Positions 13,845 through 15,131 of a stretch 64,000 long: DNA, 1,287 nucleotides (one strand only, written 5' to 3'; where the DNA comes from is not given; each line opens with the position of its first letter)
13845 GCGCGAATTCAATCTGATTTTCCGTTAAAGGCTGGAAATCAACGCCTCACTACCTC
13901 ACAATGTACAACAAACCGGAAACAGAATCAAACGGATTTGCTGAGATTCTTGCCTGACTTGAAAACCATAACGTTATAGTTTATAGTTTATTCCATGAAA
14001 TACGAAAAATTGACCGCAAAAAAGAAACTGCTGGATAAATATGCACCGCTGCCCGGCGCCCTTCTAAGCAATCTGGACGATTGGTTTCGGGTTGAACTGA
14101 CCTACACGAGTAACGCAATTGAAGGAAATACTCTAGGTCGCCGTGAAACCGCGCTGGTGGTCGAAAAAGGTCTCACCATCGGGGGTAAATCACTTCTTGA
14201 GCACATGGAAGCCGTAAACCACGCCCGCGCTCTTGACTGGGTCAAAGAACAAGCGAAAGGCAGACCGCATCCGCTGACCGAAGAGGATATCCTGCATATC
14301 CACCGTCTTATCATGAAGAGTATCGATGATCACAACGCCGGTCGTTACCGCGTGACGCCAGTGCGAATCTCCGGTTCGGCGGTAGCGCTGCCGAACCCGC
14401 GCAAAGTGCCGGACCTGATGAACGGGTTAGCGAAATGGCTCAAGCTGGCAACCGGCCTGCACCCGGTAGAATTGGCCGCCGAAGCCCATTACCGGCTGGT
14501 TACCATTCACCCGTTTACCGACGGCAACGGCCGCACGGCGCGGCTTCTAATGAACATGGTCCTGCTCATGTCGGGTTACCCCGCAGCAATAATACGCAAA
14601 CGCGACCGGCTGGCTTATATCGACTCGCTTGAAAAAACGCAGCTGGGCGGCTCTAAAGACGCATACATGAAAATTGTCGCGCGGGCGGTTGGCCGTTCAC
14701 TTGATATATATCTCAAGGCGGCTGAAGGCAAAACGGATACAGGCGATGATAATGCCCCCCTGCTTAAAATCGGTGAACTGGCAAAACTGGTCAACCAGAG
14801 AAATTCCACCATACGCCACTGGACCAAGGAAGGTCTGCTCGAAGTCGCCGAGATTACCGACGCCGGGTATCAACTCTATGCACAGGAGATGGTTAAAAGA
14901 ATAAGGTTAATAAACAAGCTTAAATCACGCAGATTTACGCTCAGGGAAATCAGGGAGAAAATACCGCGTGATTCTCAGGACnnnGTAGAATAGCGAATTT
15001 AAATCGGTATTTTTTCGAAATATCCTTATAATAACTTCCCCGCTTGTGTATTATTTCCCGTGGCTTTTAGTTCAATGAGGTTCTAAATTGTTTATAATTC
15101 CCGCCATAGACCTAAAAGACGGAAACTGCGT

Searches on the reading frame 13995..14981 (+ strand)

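Call 36: search_protein_families(library=pfam, max_evalue=0.00001, proteins=[window:13995-14981:+])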
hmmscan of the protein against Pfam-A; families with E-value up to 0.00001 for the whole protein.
window:13995-14981:+ (329 aa): 3 families
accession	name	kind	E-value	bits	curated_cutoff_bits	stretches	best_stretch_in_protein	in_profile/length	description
PF02661.23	Fic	-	5.6e-26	91.7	24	1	93-190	1-93/93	Fic/DOC family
PF13411.12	MerR_1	-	2.9e-15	56.6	21.6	1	258-323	2-66/69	MerR HTH family regulatory protein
PF00376.29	MerR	-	8e-08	32.4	28.2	1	258-295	1-38/38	MerR family regulatory protein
